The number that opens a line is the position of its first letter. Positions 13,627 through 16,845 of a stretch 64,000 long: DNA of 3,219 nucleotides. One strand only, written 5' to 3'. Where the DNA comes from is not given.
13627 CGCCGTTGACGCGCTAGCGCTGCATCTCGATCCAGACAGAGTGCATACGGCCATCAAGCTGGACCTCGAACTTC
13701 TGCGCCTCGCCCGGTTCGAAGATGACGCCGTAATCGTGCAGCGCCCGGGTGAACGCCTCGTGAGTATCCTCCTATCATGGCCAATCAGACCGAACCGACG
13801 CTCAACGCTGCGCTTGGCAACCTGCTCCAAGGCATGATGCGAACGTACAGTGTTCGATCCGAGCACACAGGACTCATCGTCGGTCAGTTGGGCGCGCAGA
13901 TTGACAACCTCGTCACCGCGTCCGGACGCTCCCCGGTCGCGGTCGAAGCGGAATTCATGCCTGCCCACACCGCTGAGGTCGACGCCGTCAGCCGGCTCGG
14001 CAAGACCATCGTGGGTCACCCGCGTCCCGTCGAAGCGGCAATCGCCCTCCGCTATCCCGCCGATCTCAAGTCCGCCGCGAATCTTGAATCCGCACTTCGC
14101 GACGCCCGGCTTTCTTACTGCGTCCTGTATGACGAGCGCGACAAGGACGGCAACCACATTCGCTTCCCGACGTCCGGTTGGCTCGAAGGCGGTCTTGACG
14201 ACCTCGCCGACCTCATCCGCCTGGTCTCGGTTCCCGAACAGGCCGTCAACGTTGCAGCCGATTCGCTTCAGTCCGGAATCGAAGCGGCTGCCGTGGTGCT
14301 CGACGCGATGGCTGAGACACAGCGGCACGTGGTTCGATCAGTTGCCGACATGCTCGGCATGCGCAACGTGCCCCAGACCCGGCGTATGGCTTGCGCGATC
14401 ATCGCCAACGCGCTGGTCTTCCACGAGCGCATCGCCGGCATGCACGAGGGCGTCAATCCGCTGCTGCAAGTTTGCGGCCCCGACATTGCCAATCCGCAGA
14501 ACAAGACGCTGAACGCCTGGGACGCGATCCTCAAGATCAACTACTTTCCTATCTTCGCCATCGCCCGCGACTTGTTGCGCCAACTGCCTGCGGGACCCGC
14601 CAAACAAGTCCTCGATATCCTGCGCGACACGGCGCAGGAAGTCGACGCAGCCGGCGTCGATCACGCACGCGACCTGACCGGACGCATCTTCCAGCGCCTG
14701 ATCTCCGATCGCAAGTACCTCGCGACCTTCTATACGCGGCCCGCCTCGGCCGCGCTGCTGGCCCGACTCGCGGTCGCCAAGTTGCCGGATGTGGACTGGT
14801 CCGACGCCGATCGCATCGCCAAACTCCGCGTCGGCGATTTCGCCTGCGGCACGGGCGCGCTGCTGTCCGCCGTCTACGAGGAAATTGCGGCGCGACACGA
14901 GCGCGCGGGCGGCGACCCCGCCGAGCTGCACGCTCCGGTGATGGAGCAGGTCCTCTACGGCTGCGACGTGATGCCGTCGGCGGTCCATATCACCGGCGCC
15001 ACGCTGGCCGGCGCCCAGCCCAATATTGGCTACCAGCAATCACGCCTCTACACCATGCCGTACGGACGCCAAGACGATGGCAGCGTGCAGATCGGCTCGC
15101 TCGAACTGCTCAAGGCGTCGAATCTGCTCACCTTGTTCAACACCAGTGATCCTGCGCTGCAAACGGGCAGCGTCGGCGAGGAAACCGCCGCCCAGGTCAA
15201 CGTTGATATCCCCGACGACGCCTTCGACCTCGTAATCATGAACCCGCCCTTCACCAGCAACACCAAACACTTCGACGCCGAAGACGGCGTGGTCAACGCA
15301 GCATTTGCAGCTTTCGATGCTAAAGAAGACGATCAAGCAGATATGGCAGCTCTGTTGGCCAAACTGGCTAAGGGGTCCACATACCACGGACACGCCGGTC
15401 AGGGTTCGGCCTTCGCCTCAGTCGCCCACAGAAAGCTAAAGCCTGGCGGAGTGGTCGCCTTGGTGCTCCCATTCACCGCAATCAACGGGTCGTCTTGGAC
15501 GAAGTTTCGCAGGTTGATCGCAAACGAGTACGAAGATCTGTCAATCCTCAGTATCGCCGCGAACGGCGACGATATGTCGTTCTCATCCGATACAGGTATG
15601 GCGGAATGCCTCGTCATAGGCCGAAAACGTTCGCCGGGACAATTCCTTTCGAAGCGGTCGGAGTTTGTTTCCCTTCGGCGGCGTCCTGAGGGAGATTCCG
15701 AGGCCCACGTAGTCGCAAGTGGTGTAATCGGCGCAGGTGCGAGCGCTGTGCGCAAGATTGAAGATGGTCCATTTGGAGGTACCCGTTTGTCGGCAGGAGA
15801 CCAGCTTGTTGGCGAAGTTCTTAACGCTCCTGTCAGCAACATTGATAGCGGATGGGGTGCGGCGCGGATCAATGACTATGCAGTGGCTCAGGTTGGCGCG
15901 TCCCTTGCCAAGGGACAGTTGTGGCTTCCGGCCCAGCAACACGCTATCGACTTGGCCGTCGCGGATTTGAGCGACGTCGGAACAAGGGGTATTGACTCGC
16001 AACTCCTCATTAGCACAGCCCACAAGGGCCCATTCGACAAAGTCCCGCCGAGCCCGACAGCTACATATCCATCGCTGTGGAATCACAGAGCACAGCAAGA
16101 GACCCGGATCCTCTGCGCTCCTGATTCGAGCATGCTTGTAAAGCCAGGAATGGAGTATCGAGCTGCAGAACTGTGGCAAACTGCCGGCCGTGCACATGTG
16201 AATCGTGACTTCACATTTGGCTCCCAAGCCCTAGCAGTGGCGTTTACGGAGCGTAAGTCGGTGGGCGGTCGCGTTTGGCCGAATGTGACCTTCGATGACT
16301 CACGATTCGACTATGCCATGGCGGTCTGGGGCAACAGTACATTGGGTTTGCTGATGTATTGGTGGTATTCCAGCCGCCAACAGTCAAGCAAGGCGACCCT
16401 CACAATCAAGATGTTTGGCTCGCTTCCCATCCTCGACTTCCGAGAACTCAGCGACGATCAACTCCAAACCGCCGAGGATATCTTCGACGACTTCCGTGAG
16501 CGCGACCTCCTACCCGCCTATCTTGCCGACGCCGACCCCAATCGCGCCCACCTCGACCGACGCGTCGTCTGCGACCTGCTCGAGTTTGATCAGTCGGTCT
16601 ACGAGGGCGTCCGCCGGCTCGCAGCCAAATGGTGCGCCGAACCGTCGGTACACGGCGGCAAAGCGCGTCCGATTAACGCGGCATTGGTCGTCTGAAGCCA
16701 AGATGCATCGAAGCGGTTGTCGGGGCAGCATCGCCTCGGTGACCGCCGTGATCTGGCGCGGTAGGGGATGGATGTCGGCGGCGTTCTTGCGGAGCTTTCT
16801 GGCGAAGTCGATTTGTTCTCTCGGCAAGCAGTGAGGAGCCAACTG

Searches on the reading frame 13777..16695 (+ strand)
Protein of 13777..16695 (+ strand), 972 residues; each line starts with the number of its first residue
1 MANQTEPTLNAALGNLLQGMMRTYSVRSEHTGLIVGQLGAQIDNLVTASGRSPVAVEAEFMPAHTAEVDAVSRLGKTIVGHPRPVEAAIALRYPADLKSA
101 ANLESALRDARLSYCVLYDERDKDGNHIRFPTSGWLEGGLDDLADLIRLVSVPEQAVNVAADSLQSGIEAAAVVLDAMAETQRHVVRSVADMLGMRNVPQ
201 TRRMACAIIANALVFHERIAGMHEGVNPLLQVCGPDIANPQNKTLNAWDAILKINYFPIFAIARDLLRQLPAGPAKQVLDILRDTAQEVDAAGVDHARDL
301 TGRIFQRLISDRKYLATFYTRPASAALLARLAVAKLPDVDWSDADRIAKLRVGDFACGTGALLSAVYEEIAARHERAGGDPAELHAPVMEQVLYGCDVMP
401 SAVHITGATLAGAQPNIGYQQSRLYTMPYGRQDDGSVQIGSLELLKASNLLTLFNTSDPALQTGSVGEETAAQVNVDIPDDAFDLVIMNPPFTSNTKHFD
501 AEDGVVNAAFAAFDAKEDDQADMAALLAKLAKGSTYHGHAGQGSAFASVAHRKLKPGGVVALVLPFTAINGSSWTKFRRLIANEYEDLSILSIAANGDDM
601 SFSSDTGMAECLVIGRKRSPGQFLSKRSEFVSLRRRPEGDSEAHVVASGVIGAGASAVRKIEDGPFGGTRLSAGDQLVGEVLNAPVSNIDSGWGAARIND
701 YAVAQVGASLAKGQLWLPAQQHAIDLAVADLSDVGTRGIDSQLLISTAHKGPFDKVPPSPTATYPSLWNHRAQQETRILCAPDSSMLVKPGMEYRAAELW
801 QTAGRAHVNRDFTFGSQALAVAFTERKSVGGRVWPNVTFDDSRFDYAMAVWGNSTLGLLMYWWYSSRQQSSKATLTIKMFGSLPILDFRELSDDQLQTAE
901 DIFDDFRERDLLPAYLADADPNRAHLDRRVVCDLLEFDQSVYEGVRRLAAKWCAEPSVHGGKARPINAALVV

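Call 5: search_protein_families(library=pfam, proteins=[window:13777-16695:+])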
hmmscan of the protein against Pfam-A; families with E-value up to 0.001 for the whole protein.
window:13777-16695:+ (972 aa): 1 family
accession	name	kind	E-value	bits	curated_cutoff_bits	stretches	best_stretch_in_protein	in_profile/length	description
PF07669.17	Eco57I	-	5.4e-06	27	25.3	1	393-591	3-163/171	Eco57I restriction-modification methylase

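Call 55: find_encoding_contigs(protein=window:13777-16695:+, flank=10000, max_places=10)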
Protein window:13777-16695:+ (972 aa): 1 contig read that carries it; 1 place shown.
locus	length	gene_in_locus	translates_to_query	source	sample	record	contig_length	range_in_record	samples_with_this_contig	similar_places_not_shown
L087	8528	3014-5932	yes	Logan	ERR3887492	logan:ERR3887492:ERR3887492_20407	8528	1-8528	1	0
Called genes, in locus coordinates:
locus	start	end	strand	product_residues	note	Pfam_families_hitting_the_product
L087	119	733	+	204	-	-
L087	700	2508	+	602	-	PF13855:LRR_8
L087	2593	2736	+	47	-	-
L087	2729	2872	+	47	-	-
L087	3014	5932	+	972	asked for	PF07669:Eco57I (weak)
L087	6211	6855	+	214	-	-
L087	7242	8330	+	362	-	-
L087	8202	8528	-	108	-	?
